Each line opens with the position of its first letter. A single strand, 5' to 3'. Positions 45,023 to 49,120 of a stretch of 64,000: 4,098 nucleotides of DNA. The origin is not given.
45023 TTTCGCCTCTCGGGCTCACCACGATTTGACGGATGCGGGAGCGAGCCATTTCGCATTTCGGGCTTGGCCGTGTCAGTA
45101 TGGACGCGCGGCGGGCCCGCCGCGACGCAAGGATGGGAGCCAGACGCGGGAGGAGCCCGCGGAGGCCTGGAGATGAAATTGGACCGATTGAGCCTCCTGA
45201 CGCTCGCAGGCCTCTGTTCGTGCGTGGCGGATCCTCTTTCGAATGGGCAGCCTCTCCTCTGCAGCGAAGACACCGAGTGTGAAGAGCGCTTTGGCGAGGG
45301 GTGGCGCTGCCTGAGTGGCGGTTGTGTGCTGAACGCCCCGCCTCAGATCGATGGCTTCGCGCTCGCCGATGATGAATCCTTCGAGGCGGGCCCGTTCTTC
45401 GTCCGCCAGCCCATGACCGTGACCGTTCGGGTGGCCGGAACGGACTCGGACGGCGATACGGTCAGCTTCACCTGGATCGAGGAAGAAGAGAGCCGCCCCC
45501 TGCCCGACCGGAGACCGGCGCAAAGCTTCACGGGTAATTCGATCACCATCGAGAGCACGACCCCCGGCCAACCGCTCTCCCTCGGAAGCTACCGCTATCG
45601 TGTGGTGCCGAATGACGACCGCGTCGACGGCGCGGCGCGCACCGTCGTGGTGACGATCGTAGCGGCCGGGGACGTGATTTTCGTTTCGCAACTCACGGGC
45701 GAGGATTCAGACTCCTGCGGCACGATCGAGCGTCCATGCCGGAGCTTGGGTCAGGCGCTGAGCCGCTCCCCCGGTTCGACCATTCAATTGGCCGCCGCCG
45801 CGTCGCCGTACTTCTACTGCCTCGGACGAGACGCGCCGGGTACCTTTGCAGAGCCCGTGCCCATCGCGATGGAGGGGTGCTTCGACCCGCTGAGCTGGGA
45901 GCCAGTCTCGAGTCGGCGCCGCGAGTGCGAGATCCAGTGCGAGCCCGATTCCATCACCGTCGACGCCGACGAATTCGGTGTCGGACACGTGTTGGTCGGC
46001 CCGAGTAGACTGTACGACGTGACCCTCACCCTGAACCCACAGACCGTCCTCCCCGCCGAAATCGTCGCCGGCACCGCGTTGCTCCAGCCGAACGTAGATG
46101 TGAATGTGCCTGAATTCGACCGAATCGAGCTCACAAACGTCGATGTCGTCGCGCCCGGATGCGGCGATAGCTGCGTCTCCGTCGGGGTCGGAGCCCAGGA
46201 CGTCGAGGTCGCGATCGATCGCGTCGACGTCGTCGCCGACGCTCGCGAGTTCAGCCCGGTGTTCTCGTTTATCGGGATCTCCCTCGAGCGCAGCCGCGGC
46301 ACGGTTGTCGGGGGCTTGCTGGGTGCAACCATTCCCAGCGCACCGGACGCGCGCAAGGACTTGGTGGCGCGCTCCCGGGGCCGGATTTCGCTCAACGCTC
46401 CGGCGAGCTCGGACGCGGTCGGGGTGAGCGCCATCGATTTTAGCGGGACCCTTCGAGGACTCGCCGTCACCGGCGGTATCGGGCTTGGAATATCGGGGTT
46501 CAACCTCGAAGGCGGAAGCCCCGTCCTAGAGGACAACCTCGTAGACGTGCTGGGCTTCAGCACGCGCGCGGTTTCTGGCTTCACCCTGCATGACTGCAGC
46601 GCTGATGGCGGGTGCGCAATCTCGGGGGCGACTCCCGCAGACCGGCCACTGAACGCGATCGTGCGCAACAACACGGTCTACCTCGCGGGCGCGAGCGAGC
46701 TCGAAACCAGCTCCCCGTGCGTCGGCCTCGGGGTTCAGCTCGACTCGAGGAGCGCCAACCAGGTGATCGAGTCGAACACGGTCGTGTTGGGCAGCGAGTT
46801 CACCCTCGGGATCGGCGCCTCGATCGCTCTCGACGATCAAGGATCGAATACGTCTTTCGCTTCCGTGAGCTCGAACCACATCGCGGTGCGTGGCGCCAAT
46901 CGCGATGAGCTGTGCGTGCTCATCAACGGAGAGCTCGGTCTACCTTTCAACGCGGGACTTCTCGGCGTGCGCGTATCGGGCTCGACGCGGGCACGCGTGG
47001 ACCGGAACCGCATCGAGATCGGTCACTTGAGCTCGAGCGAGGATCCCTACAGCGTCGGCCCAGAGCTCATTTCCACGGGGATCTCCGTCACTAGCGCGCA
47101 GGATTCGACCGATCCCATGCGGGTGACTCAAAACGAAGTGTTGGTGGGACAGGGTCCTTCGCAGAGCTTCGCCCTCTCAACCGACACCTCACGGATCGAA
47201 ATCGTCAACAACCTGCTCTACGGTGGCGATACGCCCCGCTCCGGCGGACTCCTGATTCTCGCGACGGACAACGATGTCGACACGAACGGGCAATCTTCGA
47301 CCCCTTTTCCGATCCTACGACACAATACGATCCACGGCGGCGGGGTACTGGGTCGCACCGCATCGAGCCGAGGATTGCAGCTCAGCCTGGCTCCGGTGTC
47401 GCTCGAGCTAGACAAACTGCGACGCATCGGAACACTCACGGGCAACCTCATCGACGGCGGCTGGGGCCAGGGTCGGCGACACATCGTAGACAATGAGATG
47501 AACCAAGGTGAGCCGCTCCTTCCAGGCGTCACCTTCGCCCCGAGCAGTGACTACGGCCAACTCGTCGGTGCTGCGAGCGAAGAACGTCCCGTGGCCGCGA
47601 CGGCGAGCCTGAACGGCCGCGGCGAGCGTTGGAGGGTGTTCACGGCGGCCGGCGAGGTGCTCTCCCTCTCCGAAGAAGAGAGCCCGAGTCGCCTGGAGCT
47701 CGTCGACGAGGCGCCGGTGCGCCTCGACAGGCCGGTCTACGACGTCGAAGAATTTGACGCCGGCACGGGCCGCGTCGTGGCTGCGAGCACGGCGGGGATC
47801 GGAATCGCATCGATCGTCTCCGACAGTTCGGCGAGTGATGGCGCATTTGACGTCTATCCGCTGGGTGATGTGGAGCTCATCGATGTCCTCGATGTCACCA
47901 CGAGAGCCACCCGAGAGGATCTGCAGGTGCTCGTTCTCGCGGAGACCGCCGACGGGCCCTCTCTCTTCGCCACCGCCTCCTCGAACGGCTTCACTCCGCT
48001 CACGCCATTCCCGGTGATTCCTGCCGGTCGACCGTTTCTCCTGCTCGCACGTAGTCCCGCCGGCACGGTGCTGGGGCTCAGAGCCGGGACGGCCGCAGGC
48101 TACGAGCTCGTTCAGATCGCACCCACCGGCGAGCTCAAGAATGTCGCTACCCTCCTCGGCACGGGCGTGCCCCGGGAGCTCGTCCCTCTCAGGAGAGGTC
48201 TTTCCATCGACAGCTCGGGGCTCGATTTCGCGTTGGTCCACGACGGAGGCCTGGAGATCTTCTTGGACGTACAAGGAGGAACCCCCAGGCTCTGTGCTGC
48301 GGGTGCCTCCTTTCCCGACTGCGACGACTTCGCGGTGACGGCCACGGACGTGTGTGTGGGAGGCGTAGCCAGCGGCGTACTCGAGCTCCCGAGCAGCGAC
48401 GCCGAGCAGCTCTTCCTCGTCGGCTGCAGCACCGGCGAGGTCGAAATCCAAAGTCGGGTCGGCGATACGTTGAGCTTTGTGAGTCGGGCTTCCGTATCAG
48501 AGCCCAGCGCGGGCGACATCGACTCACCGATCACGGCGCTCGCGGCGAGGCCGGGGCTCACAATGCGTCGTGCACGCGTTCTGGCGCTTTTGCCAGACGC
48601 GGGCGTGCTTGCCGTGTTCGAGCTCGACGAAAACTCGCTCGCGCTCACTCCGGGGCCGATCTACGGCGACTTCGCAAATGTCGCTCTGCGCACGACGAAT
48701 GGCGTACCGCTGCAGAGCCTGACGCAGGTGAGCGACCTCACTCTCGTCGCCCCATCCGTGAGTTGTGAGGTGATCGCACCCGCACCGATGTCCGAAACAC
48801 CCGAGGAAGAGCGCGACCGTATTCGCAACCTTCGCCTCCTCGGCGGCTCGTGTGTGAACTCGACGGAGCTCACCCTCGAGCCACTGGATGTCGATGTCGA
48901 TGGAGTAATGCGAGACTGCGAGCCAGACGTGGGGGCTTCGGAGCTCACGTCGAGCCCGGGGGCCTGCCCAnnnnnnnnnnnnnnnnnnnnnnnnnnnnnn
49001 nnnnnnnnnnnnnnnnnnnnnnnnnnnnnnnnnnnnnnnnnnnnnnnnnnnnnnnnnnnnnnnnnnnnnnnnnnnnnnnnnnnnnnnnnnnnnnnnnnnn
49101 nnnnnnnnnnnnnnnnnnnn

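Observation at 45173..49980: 1266-aa beta-helix lipoprotein with Myxococcus-type disulfide repeat, translationally coupled to a PEGA-domain membrane protein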

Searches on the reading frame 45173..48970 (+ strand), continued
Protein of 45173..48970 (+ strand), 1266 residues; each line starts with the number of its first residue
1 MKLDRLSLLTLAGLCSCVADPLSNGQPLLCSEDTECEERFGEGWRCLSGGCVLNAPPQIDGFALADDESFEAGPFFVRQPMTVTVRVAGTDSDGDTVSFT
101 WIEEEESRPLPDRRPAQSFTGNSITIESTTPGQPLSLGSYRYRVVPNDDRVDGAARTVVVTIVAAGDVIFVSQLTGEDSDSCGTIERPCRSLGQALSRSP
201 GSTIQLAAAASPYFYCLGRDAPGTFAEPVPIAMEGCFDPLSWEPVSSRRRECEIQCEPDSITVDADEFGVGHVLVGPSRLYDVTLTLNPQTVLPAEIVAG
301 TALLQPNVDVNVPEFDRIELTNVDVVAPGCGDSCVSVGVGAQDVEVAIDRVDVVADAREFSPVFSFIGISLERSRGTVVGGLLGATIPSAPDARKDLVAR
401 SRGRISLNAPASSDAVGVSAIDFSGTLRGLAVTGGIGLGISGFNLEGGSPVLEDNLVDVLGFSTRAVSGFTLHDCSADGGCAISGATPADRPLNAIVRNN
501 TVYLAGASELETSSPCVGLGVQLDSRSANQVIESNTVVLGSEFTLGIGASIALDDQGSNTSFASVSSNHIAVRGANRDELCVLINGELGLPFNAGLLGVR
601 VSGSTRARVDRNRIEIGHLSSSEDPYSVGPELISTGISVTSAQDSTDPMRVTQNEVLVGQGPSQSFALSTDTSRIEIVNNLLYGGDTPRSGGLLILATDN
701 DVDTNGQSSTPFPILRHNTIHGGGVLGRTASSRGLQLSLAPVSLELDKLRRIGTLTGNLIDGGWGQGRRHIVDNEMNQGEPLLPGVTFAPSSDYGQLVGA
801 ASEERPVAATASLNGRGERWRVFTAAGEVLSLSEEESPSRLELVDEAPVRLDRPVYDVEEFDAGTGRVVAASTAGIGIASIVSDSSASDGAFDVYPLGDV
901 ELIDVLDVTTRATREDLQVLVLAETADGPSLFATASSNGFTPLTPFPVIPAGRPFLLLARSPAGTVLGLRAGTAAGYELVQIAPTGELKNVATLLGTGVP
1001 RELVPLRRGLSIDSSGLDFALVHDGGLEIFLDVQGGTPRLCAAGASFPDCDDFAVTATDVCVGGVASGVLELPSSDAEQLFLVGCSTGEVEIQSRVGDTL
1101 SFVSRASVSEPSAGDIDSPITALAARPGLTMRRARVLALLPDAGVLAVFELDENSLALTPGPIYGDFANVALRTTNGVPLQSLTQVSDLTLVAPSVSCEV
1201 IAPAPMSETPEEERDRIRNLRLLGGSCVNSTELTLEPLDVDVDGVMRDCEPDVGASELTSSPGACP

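Call 53: search_protein_representatives(alignment_id=A4)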
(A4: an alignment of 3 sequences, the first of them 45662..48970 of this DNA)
Query: 3 sequences, 1097 profile positions. Proteins with E-value up to 0.001 (for the whole library): 41; up to 1e-10: 38; up to 1e-30: 29. The best 41 are listed.
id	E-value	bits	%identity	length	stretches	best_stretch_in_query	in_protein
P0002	0.0e+00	1923.2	-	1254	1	1-1097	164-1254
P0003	0.0e+00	1691.4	-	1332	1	1-1097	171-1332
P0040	1.7e-197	675.3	-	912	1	3-711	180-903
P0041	2.6e-131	456.1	-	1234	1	3-1090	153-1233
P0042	1.3e-77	278.3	-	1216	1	3-1090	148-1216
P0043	9.1e-68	245.7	-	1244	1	3-1089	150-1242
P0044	1.6e-60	221.7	-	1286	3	4-452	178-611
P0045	1.2e-58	215.5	-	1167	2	4-609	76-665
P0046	6.0e-58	213.2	-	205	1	173-310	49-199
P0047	2.5e-57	211.1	-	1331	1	17-1062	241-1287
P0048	8.5e-56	206.1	-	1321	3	4-452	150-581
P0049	3.8e-55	203.9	-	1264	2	3-658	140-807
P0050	1.6e-52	195.2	-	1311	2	4-452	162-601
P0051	2.1e-52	194.8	-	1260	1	3-658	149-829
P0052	1.9e-51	191.6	-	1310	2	1-609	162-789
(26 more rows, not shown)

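Call 57: search_protein_families(library=pfam, alignment_id=A5, max_evalue=0.01)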
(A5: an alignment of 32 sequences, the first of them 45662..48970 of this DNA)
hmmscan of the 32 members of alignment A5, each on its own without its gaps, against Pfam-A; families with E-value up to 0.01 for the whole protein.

A. member 1, window:45662-48970:+ (1103 aa): 0 families

B. families by the number of members that match (of 32 scanned): 8 families
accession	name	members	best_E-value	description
PF22352.2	K319L-like_PKD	16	4.5e-16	K319L-like, PKD domain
PF17963.7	Big_9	9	1.1e-07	Bacterial Ig domain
PF00801.26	PKD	6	5.3e-11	PKD domain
PF13229.12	Beta_helix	3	0.00054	Right handed beta helix region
PF07691.17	PA14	1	0.00056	PA14 domain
PF18911.6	PKD_4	1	0.0013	PKD domain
PF17892.7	Cadherin_5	1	0.0048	Cadherin-like domain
PF17803.7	Cadherin_4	1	0.0061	Bacterial cadherin-like domain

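Call 67: predict_structure(alignment_id=A5)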
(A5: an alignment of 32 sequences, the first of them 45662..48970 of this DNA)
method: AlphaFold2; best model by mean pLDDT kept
length: 1103 residues; sequences in the alignment: 32
mean_pLDDT: 85.6   pTM: 0.86
mean pLDDT of the five models: 85.6, 85.1, 84.0, 84.0, 83.9
residues with pLDDT >= 90: 534; 70-90: 432; 50-70: 112; < 50: 25
segments of 3 or more residues with pLDDT < 50: 60-62, 458-465, 847-851, 1099-1101
pLDDT, mean of each block of 10 residues (from residue 1): 78 94 95 89 96 76 75 96 95 88 84 94 90 87 76 89 93 95 97 82 96 97 95 96 94 96 98 93 96 93 96 73 68 98 77 94 92 95 95 74 96 85 85 94 93 72 57 89 87 88 93 95 93 79 80 95 85 83 79 93 91 72 72 85 86 79 88 69 82 84 88 86 63 88 91 90 91 90 75 86 87 87 87 89 61 81 86 78 72 76 89 82 94 86 86 91 74 91 90 90 84 77 79 83 74 84 86 84 76 67 47
secondary structure, 60 per line:
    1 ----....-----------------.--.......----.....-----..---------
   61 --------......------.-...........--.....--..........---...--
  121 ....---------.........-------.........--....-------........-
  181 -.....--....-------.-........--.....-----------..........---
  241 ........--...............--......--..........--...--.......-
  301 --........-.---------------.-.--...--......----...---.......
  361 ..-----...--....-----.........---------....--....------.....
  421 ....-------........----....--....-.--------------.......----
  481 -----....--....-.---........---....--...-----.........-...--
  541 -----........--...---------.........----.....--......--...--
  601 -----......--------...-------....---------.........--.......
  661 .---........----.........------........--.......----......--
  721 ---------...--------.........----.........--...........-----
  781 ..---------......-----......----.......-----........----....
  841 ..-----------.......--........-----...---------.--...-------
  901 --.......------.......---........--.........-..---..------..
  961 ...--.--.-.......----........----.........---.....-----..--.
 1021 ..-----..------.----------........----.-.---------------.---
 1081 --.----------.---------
elements in order (helices of 4 or more, strands of 3 or more residues): E5-8 H29-35 E40-44 E69-74 H83-89 E90-93 E96-100 E103-112 E116-118 E121-124 E134-142 H150-153 E154-158 E161-164 E172-179 E182-186 E189-192 E202-209 E212-216 H228-237 E241-248 E251-265 E268-273 E276-285 E288-290 E293-299 E303-310 E333-335 E338-343 E354-362 E368-370 E373-376 E382-390 E400-403 E406-409 H416-424 E432-439 E444-447 E450-453 E470-476 E486-489 E492-495 E501-508 E512-515 E518-520 E526-534 E546-553 E556-558 E568-576 H581-585 E588-593 E596-598 E606-611 E620-622 E630-633 E643-651 E654-661 E665-672 E677-685 E692-699 E702-708 E713-718 E730-732 E741-749 E754-762 E765-772 E792-797 E803-808 E813-819 E825-832 E837-842 E854-860 E863-870 E876-878 E891-893 E903-909 E916-922 E926-933 E936-944 E959-963 E971-977 E982-989 E994-1002 E1006-1010 H1047-1054

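Call 70: fold_search(model_id=the predicted structure, library=pdb)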
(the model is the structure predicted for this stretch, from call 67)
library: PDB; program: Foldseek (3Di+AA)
matches with E <= 10: 1415; with E <= 0.001: 438
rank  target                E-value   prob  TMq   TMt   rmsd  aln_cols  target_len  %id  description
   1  8hq2_D                2.0e-09  1.00  0.16  0.29  22.8       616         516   10  Crystal structure of human ADAM22 in complex with human LGI1 mutant (released 2023-12-13)
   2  8y6b_D                1.0e-08  1.00  0.21  0.39  25.0       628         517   11  Structure of human LGI1-ADAM22 complex in space group P212121 (released 2024-02-14)
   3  5y31_B                3.7e-07  1.00  0.21  0.42  23.9       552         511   11  Crystal structure of human LGI1-ADAM22 complex (released 2018-05-02)
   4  9fd2_b                2.5e-06  1.00  0.10  0.13  21.5       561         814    8  Structure of Pol II-TC-NER-STK19 complex (released 2024-11-13)
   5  8adl_F                2.7e-06  1.00  0.17  0.46   9.2       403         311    9  Cryo-EM structure of the SEA complex (released 2022-11-02)
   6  3f3p_I                3.2e-06  1.00  0.16  0.40   9.3       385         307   11  Crystal structure of the nucleoporin pair Nup85-Seh1, space group P21212 (released 2009-04-07)
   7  5y2z_B                3.2e-06  1.00  0.15  0.38  11.6       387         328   11  Crystal structure of human LGI1 EPTP-ADAM22 complex (released 2018-05-02)
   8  9kzc_B                3.3e-06  1.00  0.21  0.57   7.4       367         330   11  Cryo-EM structure of the LGI1 LRR-LGI1 EPTP-ADAM22 ECD complex (released 2025-06-25)
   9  5y2z_H                4.5e-06  1.00  0.21  0.58   7.9       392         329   11  Crystal structure of human LGI1 EPTP-ADAM22 complex (released 2018-05-02)
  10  3f3p_F                4.7e-06  1.00  0.16  0.40   9.5       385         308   11  Crystal structure of the nucleoporin pair Nup85-Seh1, space group P21212 (released 2009-04-07)
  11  8adl_D                6.0e-06  1.00  0.17  0.44   9.5       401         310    9  Cryo-EM structure of the SEA complex (released 2022-11-02)
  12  8q81                  7.2e-06  1.00  0.22  0.58   7.0       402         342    9  Photorhabdus laumondii lectin PLL3 in complex with alpha-methyl-fucoside (released 2025-03-05)
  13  8tnp_A                8.1e-06  1.00  0.11  0.15  21.3       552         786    8  Cryo-EM structure of DDB1dB:CRBN:Pomalidomide:SD40 (released 2024-03-13)
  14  8d81_A                8.9e-06  1.00  0.11  0.14  21.1       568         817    8  Cereblon~DDB1 bound to Pomalidomide (released 2022-07-20)
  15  3f3p_A                9.2e-06  1.00  0.16  0.41   9.2       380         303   11  Crystal structure of the nucleoporin pair Nup85-Seh1, space group P21212 (released 2009-04-07)
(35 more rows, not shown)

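Call 81: search_protein_families(library=ncbifam, alignment_id=A5, max_evalue=0.01)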
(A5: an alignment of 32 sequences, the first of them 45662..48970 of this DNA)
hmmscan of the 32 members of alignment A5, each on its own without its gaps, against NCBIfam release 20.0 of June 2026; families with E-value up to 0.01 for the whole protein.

A. member 1, window:45662-48970:+ (1103 aa): 0 families

B. families by the number of members that match (of 32 scanned): 5 families
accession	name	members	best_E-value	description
NF038112.1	myxo_dep_M36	24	2e-19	myxosortase-dependent M36 family metallopeptidase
NF038111.1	rhom_dep_M36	19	3.9e-14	rhombosortase-dependent M36 family metallopeptidase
NF012211.1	tand_rpt_95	5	3.2e-06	tandem-95 repeat protein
NF010765.0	PRK14168.1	1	0.00057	bifunctional methylenetetrahydrofolate dehydrogenase/methenyltetrahydrofolate cyclohydrolase FolD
NF041321.1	Alpha-amyl_MalA_Halo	1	0.0042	alpha-amylase MalA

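Call 87: search_protein_families(library=padloc, proteins=[window:45173-48970:+], max_evalue=0.01)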
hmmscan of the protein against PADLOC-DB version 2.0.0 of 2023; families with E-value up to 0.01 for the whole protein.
window:45173-48970:+ (1266 aa): 0 families

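Call 88: search_protein_families(library=phrogs, proteins=[window:45173-48970:+], max_evalue=0.01)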
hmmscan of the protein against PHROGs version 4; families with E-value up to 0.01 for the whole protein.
window:45173-48970:+ (1266 aa): 0 families

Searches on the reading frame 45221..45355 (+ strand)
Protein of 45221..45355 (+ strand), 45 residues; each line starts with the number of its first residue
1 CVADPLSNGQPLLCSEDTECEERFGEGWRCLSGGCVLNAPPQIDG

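Call 73: search_protein_families(library=pfam, proteins=[window:45221-45355:+], max_evalue=10)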
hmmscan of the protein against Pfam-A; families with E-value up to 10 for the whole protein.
seq(45 aa): 1 family
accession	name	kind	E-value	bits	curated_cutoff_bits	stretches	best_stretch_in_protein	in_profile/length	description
PF07127.16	Nodulin_late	-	0.12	13.2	30.4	1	11-35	27-53/54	Late nodulin domain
